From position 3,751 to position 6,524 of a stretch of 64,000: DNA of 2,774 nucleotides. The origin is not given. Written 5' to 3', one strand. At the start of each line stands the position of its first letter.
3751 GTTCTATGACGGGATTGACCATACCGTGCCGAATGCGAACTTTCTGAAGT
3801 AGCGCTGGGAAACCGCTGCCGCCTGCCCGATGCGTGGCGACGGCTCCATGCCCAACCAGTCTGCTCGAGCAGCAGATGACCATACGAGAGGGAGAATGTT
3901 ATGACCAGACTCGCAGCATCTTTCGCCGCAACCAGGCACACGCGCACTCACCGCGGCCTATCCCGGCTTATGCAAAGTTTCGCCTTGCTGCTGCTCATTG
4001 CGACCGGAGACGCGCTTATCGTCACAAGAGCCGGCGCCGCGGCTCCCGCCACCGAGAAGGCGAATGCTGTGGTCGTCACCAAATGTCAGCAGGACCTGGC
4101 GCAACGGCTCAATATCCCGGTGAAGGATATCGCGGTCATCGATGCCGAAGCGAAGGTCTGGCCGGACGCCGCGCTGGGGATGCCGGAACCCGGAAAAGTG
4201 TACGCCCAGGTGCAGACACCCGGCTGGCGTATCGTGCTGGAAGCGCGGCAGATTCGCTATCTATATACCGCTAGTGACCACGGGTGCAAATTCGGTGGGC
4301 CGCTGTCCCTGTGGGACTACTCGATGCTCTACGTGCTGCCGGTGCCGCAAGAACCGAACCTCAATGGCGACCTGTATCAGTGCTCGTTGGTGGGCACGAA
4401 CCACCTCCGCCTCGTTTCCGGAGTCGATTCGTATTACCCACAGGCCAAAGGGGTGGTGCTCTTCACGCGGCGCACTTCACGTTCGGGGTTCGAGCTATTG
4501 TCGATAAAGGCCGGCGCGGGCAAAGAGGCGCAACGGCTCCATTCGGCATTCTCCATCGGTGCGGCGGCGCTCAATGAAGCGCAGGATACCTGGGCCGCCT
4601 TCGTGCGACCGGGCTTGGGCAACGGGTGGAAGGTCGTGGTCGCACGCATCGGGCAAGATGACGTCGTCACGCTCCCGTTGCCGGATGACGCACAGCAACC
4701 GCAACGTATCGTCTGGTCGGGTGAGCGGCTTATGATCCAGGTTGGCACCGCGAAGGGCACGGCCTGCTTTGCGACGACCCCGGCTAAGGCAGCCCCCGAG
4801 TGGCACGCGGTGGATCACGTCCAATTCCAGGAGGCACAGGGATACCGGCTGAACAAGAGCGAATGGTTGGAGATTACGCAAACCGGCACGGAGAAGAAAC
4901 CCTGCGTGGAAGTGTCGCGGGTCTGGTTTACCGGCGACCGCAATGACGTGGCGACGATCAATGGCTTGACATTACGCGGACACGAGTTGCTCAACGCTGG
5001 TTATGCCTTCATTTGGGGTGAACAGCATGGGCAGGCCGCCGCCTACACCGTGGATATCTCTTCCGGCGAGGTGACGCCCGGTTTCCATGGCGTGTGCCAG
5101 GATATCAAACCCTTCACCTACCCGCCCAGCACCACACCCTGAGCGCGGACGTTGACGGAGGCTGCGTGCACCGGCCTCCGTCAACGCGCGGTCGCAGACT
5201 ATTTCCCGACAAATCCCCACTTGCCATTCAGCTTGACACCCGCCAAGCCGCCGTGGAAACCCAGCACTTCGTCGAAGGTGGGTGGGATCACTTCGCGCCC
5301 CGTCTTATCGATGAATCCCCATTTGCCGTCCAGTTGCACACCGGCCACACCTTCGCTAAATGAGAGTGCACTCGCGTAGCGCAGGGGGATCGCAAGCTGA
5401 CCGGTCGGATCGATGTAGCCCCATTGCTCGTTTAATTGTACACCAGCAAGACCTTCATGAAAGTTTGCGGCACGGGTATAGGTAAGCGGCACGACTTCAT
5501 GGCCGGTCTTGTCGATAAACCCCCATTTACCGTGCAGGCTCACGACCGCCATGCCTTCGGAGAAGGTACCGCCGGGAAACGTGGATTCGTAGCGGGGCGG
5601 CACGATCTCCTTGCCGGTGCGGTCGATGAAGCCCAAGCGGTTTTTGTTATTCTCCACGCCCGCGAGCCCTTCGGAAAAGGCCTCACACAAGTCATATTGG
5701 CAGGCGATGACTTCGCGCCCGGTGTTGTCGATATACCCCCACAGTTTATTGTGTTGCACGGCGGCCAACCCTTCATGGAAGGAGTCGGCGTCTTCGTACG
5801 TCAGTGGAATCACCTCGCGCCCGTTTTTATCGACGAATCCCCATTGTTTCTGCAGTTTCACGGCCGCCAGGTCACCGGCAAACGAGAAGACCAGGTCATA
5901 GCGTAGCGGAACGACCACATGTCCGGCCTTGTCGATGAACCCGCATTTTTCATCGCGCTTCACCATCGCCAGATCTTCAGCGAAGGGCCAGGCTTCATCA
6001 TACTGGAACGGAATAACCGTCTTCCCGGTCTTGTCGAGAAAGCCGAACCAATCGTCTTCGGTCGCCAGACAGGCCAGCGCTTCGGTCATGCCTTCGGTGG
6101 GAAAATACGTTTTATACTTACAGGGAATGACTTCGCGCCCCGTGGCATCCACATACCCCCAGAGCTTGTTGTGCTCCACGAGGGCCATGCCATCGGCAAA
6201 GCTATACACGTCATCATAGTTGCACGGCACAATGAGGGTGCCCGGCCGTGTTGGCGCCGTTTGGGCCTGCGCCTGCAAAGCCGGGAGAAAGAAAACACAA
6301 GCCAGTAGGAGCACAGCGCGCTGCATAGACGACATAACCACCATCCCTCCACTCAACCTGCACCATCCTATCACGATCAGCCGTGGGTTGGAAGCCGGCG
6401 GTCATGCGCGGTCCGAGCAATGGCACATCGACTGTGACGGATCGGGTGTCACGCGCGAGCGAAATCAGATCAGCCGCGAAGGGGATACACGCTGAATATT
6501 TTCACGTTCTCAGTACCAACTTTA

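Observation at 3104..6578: Lower-GC island encoding three secreted proteins, ending in an AT-rich (about 35% GC) 100-bp tract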

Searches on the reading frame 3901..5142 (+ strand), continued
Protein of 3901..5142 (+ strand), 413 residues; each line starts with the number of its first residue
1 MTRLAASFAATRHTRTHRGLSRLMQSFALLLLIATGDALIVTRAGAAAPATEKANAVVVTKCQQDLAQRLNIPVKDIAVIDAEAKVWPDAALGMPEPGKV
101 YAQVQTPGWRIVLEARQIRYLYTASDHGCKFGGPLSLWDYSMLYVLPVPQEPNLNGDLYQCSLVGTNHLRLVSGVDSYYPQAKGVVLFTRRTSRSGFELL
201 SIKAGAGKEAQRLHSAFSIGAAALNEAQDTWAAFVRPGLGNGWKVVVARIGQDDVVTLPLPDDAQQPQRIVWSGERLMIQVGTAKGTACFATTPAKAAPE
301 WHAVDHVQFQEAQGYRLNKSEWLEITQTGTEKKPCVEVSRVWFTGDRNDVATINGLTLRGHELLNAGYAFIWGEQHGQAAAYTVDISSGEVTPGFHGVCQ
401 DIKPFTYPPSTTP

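Call 64: search_protein_families(library=pfam, proteins=[L081:4292-5428:-, L084:9305-10420:-, L086:9399-10529:-, L081:1918-3144:+, L081:3410-4207:-, window:3901-5142:+], max_evalue=1)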
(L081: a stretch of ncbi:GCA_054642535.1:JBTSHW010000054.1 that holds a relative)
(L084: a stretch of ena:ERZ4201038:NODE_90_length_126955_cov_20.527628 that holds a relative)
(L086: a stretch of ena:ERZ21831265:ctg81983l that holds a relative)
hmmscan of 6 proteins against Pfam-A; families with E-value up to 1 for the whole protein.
L081:4292-5428:- (378 aa): 3 families
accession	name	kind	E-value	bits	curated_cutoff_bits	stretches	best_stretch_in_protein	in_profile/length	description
PF14903.11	WG_beta_rep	-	3.6e-120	391.9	25.6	10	338-372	1-35/35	WG containing repeat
PF25531.1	GYF_ATXR3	-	0.052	14.3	27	0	57-73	1-17/48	Histone-lysine N-methyltransferase ATXR3, GYF domain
PF02477.20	Nairo_nucleo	-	0.085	12.1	25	0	151-178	205-232/443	Nucleocapsid N protein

L084:9305-10420:- (371 aa): 3 families
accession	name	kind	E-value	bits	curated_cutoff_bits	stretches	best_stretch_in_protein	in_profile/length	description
PF14903.11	WG_beta_rep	-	1.2e-127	415.8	25.6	10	298-332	1-35/35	WG containing repeat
PF10417.14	1-cysPrx_C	-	0.0019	18.6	21.1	0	54-65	4-15/41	C-terminal domain of 1-Cys peroxiredoxin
PF02381.23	MraZ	-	0.19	12.2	23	0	127-153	10-34/72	MraZ protein, putative antitoxin-like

L086:9399-10529:- (376 aa): 3 families
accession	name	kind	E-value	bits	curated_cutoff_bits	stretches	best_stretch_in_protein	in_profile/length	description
PF14903.11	WG_beta_rep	-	2.2e-125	408.6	25.6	10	303-337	1-35/35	WG containing repeat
PF21510.3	PirA-like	-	0.14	13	27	0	201-221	32-52/95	PirA-like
PF02477.20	Nairo_nucleo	-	0.43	9.8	25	0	255-286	205-236/443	Nucleocapsid N protein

L081:1918-3144:+ (408 aa): 5 families
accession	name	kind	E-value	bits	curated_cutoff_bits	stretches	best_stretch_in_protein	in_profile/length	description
PF13620.12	CarboxypepD_reg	-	1.1e-10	42.1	32.3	2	234-282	1-52/82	Carboxypeptidase regulatory-like domain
PF02369.22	Big_1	-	1.3e-05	25.6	34.9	2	316-367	20-66/93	Bacterial Ig-like domain (group 1)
PF10670.15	DUF4198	-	0.0019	18.8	34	0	41-87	156-196/209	Domain of unknown function (DUF4198)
PF13715.12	CarbopepD_reg_2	-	0.0022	18.4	32.2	1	236-282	2-48/88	CarboxypepD_reg-like domain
PF24107.1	DUF7382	-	0.04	14.2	27.4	0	27-53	16-42/65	Domain of unknown function (DUF7382)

L081:3410-4207:- (265 aa): 2 families
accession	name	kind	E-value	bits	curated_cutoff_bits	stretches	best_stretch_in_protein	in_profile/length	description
PF01519.22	DUF16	-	0.026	15.5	40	1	52-116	16-75/104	Protein of unknown function DUF16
PF11598.13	COMP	-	0.39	11.5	23.9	0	239-260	8-29/45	Cartilage oligomeric matrix protein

window:3901-5142:+ (413 aa): 2 families
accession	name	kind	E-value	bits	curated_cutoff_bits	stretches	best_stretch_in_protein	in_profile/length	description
PF22460.2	Neopullulanase-like_C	-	0.03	15.1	27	1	227-287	6-68/79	Neopullulanase-like, C-terminal domain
PF23833.1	DUF7203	-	0.11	13.1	27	1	304-349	63-105/109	Family of unknown function (DUF7203)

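Call 78: search_protein_families(library=padloc, proteins=[window:3901-5142:+], max_evalue=0.01)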
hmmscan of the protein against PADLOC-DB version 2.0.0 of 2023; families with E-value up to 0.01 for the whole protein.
window:3901-5142:+ (413 aa): 0 families

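Call 79: search_protein_families(library=ncbifam, proteins=[window:3901-5142:+], max_evalue=0.001)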
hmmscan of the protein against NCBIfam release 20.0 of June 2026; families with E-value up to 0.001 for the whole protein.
window:3901-5142:+ (413 aa): 0 families

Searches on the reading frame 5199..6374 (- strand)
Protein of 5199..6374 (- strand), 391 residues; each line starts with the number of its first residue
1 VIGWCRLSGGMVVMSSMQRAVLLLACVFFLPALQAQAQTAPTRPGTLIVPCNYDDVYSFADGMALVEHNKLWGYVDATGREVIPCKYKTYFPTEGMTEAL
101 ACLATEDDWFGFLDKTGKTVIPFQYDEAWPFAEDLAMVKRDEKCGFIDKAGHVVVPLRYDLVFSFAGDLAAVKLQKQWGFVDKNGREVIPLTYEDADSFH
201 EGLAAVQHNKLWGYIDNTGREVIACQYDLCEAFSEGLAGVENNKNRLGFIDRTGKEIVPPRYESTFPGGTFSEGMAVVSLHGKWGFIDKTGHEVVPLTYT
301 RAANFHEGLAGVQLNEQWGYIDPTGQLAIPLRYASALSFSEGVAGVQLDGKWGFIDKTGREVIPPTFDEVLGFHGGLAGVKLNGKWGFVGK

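Call 4: search_protein_families(library=pfam, proteins=[window:5199-6374:-], max_evalue=0.01)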
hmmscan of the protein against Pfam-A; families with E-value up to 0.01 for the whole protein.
window:5199-6374:- (391 aa): 1 family
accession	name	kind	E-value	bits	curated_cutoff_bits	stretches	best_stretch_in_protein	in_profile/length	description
PF14903.11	WG_beta_rep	-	2e-121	396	25.6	10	352-386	1-35/35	WG containing repeat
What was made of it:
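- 5199..6335 (-): WG-repeat protein: 378 aa from the ATG at 6335 (the ORF is open back to a GTG at 6374). It has a Sec-type signal peptide (...LQAQA/QTAP) followed by ten 34-aa WG_beta_rep repeats. Pfam PF14903, E 2e-121, 10 stretches (call 4).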

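Call 21: find_homologous_proteins(query=window:5199-6332:-)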
Query window:5199-6332:- (377 aa): 7806 proteins with E <= 0.001 among 8000 candidates; the best 120 are listed.
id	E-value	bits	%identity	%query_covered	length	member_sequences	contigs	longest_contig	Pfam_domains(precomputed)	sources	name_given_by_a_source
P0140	1.2e-145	504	41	91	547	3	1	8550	PF13240.12,PF25531.1,PF12773.14,PF14903.12,PF13248.12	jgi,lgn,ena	-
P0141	1.4e-135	470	39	89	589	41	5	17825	PF14903.12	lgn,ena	-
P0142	7.8e-134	465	40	91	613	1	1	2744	PF14570.13,PF14903.12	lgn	-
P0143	2.2e-133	463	43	83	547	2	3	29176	PF14903.12,PF07833.17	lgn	-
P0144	5.0e-132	459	40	85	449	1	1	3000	PF14903.12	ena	-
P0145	8.0e-127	442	55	86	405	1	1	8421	PF14903.12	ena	-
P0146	8.7e-125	435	39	92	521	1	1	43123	PF25531.1,PF14903.12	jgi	-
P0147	2.6e-123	430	42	66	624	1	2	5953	PF14903.12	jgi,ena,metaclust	metaclust:\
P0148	2.5e-121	424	46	92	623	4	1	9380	PF13676.12,PF03171.27,PF14903.12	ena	-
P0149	6.8e-121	422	43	84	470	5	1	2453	PF25531.1,PF14903.12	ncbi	-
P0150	2.5e-119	417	40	93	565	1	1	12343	PF14903.12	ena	-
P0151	3.1e-119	417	40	99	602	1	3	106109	PF14570.13,PF14903.12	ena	-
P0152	1.3e-117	411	49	85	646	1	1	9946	PF00069.32,PF14903.12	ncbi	-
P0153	3.1e-116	407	46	76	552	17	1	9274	PF00395.26,PF14903.12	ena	-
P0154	5.7e-115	403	45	81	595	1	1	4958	PF14903.12,PF13248.12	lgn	-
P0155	7.0e-114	399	48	87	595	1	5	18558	PF14570.13,PF14903.12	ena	-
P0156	2.4e-112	394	32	92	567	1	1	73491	PF14903.12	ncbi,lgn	-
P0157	4.9e-112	393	43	97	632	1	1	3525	PF14570.13,PF14903.12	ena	-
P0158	1.3e-111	392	39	83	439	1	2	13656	PF14903.12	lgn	-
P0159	1.9e-111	391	35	94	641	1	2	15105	PF14903.12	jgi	-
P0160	8.1e-110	386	35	92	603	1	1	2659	PF14903.12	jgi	jgi:hypothetical protein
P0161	2.7e-108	381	42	80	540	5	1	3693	PF00395.26,PF14903.12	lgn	-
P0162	6.5e-107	376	37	92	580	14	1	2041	PF14903.12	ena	-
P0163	3.8e-105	370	44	93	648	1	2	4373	PF13676.12,PF14903.12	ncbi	-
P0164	1.7e-104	368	40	78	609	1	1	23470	PF07714.24,PF00069.32,PF03109.23,PF14903.12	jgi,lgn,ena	jgi:serine/threonine protein kinase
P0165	6.4e-104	366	42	94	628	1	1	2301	PF14570.13,PF14903.12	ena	-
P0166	1.7e-103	365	37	99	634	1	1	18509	PF14903.12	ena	-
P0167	2.3e-102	361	42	75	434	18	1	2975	PF14903.12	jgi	-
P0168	5.8e-101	356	41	94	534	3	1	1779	PF00395.26,PF14903.12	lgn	-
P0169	2.1e-100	355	39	84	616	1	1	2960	PF07714.24,PF00069.32,PF03109.23,PF14903.12,PF01636.30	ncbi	-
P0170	2.7e-100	354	43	96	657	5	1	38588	PF07714.24,PF05979.18,PF00069.32,PF03109.23,PF14903.12,PF01636.30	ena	-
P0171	4.1e-100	354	34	99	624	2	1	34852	PF00395.26,PF14903.12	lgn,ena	-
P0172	8.6e-100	353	42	92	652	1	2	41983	PF07714.24,PF00069.32,PF14903.12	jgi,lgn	jgi:hypothetical protein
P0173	2.2e-99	351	39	82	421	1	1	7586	PF14903.12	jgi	jgi:hypothetical protein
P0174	2.3e-99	351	41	91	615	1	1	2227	PF14570.13,PF14903.12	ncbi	-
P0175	2.8e-99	351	31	93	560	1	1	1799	PF14903.12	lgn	-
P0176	3.9e-99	350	36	90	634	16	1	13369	PF14903.12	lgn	-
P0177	8.5e-99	349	38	92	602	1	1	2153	PF14903.12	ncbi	-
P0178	8.8e-99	349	33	98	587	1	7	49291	PF13240.12,PF14903.12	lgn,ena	-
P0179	1.2e-98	349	42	79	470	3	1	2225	PF14903.12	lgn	-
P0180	7.2e-98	346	50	77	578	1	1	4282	PF25531.1,PF14570.13,PF14903.12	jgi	jgi:hypothetical protein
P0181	8.5e-98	346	35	96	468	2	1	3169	PF14903.12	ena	-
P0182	2.6e-97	344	35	97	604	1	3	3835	PF14903.12,PF07833.17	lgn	-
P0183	4.2e-97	344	50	70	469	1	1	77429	PF14903.12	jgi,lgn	jgi:hypothetical protein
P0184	8.0e-97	343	34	84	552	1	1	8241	PF14903.12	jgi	jgi:hypothetical protein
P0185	8.1e-97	343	44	98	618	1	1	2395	PF14903.12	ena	-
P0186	1.0e-96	342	48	82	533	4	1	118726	PF00395.26,PF14903.12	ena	-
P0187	1.6e-96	342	35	97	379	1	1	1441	PF14903.12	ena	-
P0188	2.1e-96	341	41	71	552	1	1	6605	PF14903.12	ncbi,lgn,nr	ncbi:MAG TPA: WG repeat-containing protein [Chitinophagales bacterium]|nr:WG repeat-containing prote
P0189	1.3e-95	339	44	93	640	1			PF14903.12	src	-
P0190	2.9e-95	338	38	98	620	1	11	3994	PF00395.26,PF14903.12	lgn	-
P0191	2.4e-94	335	35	93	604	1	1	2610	PF14903.12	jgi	jgi:hypothetical protein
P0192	3.2e-94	334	38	92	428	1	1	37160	PF14903.12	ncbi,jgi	jgi:hypothetical protein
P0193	4.8e-94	334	36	92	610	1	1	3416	PF14903.12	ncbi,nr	ncbi:MAG TPA: WG repeat-containing protein, partial [Blastocatellia bacterium]|nr:WG repeat-containi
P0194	5.6e-94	333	36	75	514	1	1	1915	PF14903.12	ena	-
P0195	2.2e-93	332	34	93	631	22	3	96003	PF14903.12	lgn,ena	-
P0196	2.3e-93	331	34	90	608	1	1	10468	PF00069.32,PF14903.12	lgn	-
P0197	1.8e-92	328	33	92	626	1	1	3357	PF14903.12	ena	-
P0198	2.6e-92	328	34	90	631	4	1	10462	PF14903.12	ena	-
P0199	3.6e-92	328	39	65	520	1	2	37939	PF14903.12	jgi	jgi:WG containing repeat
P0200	5.5e-92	327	43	91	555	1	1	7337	PF14903.12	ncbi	-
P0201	2.2e-91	325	39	99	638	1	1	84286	PF14903.12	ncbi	-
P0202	6.2e-91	323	36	91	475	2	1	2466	PF14903.12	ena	-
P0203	8.2e-91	323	46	96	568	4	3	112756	PF14903.12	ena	-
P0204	8.6e-91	323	44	99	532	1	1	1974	PF14903.12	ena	-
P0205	8.7e-91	323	39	86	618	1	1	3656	PF14903.12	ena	-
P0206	1.2e-90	322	42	88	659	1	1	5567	PF00656.28,PF14903.12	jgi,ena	-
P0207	2.1e-90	322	42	86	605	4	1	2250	PF14903.12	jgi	jgi:hypothetical protein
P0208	3.1e-90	321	41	92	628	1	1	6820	PF00656.28,PF14903.12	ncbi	-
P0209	6.0e-90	320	40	85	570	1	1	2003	PF14903.12,PF07833.17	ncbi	-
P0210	1.2e-89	319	40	97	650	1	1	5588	PF13159.13,PF14903.12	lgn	-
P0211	1.9e-89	319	47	94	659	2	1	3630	PF07714.24,PF05979.18,PF00069.32,PF10417.15,PF03109.23,PF14903.12,PF01636.30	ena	-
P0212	2.8e-89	318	41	91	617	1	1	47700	PF00395.26,PF14903.12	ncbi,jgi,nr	ncbi:MAG: WG repeat-containing protein [Oscillospiraceae bacterium]|jgi:hypothetical protein|nr:WG r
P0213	5.1e-89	317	43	78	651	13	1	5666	PF08308.18,PF13620.13,PF14903.12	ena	-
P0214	6.3e-89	317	47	76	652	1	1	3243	PF07714.24,PF00069.32,PF03109.23,PF14903.12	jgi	jgi:serine/threonine protein kinase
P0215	1.2e-88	316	37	92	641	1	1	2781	PF14903.12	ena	-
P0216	1.3e-88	316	35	92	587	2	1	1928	PF14903.12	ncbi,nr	ncbi:MAG: WG repeat-containing protein, partial [Bacteroidetes bacterium]|nr:WG repeat-containing pr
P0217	1.6e-88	316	33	98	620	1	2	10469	PF13240.12,PF12773.14,PF24463.2,PF14903.12,PF13248.12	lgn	-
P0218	1.8e-88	315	44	91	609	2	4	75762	PF13676.12,PF14903.12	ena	-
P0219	2.1e-88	315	39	92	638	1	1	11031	PF14570.13,PF14903.12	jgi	-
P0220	2.7e-88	315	34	94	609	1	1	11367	PF07714.24,PF00069.32,PF14903.12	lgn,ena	-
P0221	3.0e-88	315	44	96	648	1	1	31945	PF07714.24,PF00069.32,PF03109.23,PF14903.12,PF01636.30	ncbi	-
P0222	4.2e-88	314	34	95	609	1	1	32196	PF14903.12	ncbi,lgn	ncbi:MAG: WG repeat-containing protein [Candidatus Kapaibacteriota bacterium]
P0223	6.9e-88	313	38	98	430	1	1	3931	PF14903.12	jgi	-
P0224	7.5e-88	313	49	78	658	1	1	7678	PF07714.24,PF00069.32,PF14903.12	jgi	jgi:serine/threonine protein kinase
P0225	1.0e-87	313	31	91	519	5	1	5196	PF14903.12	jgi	jgi:hypothetical protein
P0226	1.3e-87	312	39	73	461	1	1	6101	PF14903.12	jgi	jgi:hypothetical protein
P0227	1.5e-87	312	41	94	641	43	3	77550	PF00395.26,PF14903.12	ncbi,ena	-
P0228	1.6e-87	312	44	79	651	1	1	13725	PF13715.13,PF08308.18,PF13620.13,PF14903.12,PF15535.13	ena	-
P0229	1.6e-87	312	34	92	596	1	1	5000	PF25531.1,PF14903.12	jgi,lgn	jgi:hypothetical protein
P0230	1.7e-87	312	41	94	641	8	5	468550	PF00395.26,PF14903.12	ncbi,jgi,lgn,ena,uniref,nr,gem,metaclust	ncbi:WG repeat-containing protein [Neglectibacter caecimuris]|uniref:WG repeat-containing protein n=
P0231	2.2e-87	312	39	84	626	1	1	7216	PF14903.12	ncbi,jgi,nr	ncbi:MAG: WG repeat-containing protein [Prevotellaceae bacterium]|jgi:hypothetical protein|nr:WG rep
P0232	3.2e-87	311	35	88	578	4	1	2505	PF13240.12,PF14903.12,PF13248.12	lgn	-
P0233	4.4e-87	311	38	93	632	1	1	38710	PF00395.26,PF14903.12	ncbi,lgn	-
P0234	4.4e-87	311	38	94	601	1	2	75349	PF13240.12,PF12773.14,PF14903.12,PF13248.12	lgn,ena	-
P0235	4.8e-87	311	41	84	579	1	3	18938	PF01582.26,PF13676.12,PF14903.12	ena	-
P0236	5.2e-87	311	46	82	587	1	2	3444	PF14903.12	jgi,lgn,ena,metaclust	metaclust:\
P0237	5.3e-87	310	35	75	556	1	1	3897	PF14903.12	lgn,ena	-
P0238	6.3e-87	310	44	78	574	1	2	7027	PF00395.26,PF14903.12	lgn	-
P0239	9.2e-87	310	34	99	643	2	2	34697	PF14903.12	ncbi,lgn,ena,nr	ncbi:MAG: WG repeat-containing protein [Oscillospiraceae bacterium]|nr:WG repeat-containing protein 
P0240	1.0e-86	310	31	93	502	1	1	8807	PF14903.12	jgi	-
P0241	1.0e-86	310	40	90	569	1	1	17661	PF14903.12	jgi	-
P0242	1.4e-86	309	34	92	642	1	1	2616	PF14903.12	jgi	jgi:hypothetical protein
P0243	2.5e-86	308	36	75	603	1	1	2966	PF14903.12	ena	-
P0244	3.1e-86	308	47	90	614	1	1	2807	PF14903.12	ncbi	-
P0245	3.9e-86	308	34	91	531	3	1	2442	PF14903.12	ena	-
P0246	4.5e-86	307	32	98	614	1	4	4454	PF14903.12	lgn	-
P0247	4.7e-86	307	38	79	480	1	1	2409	PF14903.12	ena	-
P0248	4.7e-86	307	32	98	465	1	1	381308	PF14903.12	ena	-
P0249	8.8e-86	306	38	91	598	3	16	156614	PF14903.12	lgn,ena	-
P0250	9.7e-86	306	32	91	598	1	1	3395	PF14903.12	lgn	-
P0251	1.4e-85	306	43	84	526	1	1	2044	PF14903.12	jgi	jgi:WG containing repeat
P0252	1.4e-85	306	41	68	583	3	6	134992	PF14903.12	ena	-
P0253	2.0e-85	305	39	73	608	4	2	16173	PF07714.24,PF00069.32,PF14903.12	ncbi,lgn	-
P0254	2.0e-85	305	39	98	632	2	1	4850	PF00395.26,PF14903.12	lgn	-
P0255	2.7e-85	305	27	91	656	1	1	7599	PF14903.12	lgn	-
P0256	2.9e-85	305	45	67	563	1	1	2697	PF13676.12,PF14903.12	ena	-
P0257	3.6e-85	304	45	84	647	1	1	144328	PF00069.32,PF14903.12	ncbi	-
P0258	4.8e-85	304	34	88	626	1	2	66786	PF14903.12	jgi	-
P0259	4.8e-85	304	43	74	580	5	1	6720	PF01582.26,PF13676.12,PF14903.12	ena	-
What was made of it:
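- Closest known: WG_beta_rep. Different: Many relatives fuse the repeats to kinase, TIR, caspase-like, SLH or zinc-ribbon domains (call 21).
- WG repeats are fused to TIR, caspase-like and kinase domains in many other proteins (call 21).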

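Call 54: search_solved_structures(query=window:5199-6332:-, max_evalue=0.01)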
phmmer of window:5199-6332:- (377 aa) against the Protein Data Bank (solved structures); distinct sequences matched with E-value up to 0.01: 0.
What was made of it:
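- Closest known: WG_beta_rep. Different: The family has no solved structure (call 54) and no known function.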

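Call 59: list_cluster_members(proteins=[P0001, P0121, window:5199-6332:-, window:6579-8111:-, window:1298-3103:-])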
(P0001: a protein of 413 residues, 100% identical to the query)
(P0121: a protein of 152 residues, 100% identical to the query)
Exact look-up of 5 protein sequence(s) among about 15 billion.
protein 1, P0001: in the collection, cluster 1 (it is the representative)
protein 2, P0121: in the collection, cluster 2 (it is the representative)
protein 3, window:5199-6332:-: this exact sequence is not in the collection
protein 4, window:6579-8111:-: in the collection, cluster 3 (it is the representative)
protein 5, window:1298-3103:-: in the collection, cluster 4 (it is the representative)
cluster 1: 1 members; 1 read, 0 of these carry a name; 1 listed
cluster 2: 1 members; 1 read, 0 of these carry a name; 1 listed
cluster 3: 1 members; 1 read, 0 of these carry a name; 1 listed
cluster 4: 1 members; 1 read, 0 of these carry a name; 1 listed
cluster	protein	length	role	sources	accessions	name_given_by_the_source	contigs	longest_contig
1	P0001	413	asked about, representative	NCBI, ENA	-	-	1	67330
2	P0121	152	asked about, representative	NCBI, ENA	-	-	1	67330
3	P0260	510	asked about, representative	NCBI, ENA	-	-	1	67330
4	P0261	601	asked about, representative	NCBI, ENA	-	-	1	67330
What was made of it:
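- On Horizontally acquired genomic island: The flanking core proteins ABC-F and YifB, like p152 and p413, are singleton clusters at 90% identity (call 59).
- Tried and rejected: The flanking core proteins are singletons at 90% identity (call 59).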

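Call 78: search_protein_families(library=padloc, proteins=[window:5199-6332:-], max_evalue=0.01)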
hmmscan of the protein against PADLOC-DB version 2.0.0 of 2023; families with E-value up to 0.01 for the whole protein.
window:5199-6332:- (377 aa): 0 families

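Call 79: search_protein_families(library=ncbifam, proteins=[window:5199-6332:-], max_evalue=0.001)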
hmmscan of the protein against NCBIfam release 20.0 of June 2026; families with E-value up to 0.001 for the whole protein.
window:5199-6332:- (377 aa): 0 families
